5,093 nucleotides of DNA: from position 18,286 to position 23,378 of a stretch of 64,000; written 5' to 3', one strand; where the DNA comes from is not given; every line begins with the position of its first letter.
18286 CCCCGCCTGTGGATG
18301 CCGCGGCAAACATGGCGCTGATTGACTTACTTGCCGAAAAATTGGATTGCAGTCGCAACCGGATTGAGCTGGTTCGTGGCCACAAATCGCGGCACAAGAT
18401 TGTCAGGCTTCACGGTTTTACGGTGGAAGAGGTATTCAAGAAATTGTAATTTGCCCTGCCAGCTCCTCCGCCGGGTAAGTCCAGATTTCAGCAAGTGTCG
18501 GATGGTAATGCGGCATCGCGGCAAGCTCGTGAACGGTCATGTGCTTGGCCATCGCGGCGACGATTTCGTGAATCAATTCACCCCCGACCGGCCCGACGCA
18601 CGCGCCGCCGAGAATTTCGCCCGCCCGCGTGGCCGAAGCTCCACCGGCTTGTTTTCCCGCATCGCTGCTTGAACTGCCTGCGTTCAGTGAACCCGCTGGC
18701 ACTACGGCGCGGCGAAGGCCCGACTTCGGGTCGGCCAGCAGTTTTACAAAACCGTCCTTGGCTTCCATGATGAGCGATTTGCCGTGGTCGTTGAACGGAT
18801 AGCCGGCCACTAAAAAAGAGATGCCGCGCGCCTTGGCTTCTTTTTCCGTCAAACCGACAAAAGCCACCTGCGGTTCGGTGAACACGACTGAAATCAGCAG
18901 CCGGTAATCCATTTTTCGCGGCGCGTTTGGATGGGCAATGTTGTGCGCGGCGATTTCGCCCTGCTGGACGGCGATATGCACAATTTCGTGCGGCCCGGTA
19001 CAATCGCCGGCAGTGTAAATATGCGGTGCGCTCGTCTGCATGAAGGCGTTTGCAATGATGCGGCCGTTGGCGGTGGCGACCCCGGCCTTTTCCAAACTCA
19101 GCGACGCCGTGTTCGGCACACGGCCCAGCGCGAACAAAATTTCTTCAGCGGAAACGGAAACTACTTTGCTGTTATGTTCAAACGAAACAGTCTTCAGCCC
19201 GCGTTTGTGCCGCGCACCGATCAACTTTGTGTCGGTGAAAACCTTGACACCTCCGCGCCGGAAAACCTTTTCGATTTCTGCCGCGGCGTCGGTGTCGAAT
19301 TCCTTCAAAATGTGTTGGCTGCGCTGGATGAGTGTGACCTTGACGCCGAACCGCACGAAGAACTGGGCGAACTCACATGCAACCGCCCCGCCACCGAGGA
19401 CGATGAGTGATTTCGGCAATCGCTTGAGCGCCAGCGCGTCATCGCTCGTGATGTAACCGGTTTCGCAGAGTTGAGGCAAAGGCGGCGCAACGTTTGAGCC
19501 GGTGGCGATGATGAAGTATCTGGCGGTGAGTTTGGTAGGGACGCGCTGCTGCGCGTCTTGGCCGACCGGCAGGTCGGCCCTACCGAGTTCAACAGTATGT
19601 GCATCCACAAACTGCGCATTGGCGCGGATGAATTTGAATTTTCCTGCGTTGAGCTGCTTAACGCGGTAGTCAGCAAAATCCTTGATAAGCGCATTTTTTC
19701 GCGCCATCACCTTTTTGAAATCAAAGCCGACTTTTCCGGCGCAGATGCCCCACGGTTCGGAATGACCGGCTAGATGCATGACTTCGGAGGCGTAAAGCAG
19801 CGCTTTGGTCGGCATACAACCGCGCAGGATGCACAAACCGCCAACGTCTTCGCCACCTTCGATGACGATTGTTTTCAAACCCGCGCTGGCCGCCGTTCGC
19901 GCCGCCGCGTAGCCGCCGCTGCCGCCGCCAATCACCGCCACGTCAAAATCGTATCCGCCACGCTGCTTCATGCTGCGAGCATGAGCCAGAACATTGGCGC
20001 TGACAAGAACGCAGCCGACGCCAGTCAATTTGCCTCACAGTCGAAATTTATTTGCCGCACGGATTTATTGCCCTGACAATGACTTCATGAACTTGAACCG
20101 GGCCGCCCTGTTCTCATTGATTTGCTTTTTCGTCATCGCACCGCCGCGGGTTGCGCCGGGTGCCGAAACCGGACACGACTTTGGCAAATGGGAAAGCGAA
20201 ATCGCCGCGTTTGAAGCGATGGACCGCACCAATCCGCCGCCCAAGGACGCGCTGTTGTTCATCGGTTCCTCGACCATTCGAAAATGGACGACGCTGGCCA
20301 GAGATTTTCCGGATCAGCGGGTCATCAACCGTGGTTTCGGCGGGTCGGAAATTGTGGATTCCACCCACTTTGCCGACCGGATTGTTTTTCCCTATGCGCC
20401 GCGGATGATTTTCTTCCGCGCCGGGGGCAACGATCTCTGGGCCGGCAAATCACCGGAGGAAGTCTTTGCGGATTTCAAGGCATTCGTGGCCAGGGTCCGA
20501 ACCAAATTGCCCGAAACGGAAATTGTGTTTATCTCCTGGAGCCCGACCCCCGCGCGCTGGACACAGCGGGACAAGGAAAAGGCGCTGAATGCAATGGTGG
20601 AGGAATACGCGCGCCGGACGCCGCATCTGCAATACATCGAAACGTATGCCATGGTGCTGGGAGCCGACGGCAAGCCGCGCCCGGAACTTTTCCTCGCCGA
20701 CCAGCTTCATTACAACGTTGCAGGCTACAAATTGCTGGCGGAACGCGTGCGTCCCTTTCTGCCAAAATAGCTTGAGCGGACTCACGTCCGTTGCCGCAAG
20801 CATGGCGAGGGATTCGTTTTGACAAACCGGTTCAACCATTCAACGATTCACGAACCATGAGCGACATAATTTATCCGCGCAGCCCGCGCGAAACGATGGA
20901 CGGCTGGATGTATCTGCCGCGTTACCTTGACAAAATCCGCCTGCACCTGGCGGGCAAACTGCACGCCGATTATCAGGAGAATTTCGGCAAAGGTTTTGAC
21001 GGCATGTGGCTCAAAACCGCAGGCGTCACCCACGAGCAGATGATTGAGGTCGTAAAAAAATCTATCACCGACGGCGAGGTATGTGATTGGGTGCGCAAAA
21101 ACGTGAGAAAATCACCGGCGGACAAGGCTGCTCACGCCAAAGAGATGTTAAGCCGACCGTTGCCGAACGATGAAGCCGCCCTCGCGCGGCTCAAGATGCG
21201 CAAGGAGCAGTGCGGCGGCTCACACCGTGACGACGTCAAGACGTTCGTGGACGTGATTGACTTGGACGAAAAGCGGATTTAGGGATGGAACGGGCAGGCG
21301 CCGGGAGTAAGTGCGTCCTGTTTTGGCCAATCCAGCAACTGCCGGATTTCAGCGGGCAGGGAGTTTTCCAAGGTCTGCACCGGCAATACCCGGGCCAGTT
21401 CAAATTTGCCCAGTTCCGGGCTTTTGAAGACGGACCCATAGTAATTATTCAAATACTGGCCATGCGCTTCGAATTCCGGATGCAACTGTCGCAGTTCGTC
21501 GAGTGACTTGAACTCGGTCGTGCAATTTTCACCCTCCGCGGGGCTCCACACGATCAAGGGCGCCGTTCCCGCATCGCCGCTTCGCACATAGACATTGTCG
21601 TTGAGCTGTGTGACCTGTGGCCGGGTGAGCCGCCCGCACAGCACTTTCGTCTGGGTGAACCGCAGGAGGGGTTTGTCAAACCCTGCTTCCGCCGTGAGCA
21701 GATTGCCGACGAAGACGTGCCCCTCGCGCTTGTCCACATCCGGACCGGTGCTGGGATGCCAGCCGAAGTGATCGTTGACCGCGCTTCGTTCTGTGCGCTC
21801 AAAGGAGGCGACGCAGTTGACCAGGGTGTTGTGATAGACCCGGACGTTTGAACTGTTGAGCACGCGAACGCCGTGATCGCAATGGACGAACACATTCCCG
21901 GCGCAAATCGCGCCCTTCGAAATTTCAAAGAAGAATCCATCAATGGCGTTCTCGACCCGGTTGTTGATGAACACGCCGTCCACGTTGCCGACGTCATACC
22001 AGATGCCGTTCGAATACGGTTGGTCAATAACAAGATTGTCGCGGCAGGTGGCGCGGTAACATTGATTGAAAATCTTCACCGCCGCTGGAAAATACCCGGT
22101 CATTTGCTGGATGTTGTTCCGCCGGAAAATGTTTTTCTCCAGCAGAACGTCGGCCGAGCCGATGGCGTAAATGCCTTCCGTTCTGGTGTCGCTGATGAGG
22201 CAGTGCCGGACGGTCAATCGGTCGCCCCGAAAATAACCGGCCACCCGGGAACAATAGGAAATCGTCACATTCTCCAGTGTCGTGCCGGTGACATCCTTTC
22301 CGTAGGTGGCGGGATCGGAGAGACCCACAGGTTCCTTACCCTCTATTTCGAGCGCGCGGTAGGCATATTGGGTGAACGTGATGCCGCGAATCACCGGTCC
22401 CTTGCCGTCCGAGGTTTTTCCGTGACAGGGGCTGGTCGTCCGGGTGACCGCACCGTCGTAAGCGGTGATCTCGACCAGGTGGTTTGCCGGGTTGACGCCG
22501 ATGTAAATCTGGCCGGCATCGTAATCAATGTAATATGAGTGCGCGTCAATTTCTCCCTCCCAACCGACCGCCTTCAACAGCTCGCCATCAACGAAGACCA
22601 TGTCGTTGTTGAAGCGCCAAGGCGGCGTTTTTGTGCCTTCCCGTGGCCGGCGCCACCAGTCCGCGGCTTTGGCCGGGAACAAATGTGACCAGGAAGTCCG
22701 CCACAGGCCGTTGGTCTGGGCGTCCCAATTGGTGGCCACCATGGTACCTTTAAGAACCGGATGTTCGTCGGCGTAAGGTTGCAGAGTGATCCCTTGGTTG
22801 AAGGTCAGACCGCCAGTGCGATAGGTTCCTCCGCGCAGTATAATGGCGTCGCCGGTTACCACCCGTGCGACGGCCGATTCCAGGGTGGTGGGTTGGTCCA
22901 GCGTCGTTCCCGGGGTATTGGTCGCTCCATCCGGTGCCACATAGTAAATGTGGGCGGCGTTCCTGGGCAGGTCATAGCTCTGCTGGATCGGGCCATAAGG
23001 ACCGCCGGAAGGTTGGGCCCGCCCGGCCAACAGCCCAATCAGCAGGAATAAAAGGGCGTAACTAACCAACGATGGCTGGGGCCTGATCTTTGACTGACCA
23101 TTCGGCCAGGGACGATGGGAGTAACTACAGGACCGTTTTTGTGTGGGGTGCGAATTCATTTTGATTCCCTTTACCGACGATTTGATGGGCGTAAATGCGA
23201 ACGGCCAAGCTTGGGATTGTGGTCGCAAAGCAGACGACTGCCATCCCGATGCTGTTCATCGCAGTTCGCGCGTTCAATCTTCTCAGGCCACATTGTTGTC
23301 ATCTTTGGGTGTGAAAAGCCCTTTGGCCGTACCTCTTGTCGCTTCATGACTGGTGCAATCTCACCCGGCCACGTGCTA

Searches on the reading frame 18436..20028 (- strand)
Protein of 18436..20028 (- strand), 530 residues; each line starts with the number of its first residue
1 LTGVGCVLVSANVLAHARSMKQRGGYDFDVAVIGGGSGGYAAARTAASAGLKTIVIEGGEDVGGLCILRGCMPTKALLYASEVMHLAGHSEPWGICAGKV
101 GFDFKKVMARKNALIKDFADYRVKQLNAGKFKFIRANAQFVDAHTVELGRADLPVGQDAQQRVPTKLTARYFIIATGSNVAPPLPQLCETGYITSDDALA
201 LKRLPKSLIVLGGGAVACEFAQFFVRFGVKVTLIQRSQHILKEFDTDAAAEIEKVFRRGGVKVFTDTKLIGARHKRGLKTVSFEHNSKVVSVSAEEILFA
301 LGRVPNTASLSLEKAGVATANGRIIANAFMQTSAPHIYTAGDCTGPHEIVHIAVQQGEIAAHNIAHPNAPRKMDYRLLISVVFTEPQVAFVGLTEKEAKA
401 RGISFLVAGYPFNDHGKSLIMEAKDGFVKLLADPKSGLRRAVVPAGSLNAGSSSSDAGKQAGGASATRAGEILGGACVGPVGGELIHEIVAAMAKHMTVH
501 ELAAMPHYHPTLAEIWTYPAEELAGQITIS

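Call 22: search_protein_families(library=pfam, proteins=[window:18436-20028:-], max_evalue=0.00001)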
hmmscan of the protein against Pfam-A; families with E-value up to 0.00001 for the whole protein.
window:18436-20028:- (530 aa): 5 families
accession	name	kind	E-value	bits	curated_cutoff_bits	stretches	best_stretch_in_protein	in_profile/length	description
PF07992.20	Pyr_redox_2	-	1.2e-58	199.4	26.1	1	28-357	1-291/291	Pyridine nucleotide-disulphide oxidoreductase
PF02852.28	Pyr_redox_dim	-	6.6e-26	91.1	25.3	2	380-437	3-60/110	Pyridine nucleotide-disulphide oxidoreductase, dimerisation domain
PF00070.33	Pyr_redox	-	1.7e-17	64.1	22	1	208-282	2-78/82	Pyridine nucleotide-disulphide oxidoreductase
PF13738.12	Pyr_redox_3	-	7.2e-10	39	30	1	166-341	122-305/305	Pyridine nucleotide-disulphide oxidoreductase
PF12831.13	FAD_oxidored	-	6.2e-08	32.8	27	1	29-70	1-42/416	FAD dependent oxidoreductase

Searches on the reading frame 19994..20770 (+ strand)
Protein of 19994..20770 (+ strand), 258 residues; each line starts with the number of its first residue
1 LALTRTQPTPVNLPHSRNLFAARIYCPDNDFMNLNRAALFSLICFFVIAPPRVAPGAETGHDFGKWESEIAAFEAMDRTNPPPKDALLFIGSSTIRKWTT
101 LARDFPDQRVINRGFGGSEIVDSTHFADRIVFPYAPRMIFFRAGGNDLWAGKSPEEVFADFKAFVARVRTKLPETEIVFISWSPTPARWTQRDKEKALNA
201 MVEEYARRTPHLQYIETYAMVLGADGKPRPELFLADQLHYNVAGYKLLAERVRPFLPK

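Call 22: search_protein_families(library=pfam, proteins=[window:19994-20770:+], max_evalue=0.00001)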
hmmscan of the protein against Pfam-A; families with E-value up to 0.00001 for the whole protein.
window:19994-20770:+ (258 aa): 2 families
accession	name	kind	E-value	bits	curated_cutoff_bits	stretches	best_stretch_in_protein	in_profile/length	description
PF13472.12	Lipase_GDSL_2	-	3.7e-20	73.6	32.9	1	99-247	25-178/178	GDSL-like Lipase/Acylhydrolase family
PF00657.28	Lipase_GDSL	-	2.2e-08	34.9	23.6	1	110-252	44-208/208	GDSL-like Lipase/Acylhydrolase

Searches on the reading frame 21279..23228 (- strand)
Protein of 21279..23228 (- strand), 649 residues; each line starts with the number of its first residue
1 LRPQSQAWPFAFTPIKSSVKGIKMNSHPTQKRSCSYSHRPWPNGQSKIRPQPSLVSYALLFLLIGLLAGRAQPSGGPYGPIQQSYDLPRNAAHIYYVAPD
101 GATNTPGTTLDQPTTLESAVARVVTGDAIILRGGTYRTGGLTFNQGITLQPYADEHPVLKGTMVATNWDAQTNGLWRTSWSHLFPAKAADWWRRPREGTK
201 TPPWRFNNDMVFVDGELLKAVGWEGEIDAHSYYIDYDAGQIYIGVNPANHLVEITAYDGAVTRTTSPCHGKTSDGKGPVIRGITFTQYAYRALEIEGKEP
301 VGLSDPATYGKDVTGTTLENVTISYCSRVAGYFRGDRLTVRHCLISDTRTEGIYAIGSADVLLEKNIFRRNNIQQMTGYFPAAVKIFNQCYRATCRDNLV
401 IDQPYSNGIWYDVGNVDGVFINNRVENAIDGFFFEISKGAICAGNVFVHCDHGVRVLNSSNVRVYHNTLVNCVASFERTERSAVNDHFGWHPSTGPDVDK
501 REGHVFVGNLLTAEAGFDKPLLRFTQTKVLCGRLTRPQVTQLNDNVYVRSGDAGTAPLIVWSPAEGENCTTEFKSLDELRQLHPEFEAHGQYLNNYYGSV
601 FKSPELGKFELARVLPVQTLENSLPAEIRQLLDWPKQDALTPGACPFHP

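Call 22: search_protein_families(library=pfam, proteins=[window:21279-23228:-], max_evalue=0.00001)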
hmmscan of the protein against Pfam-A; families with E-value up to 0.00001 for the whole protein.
window:21279-23228:- (649 aa): 2 families
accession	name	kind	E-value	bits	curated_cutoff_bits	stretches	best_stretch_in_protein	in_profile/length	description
PF13229.12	Beta_helix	-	7e-18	65.2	25.9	2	315-469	10-158/158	Right handed beta helix region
PF05048.19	NosD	-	3.9e-09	36.7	23.6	1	306-478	17-178/212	Periplasmic copper-binding protein (NosD)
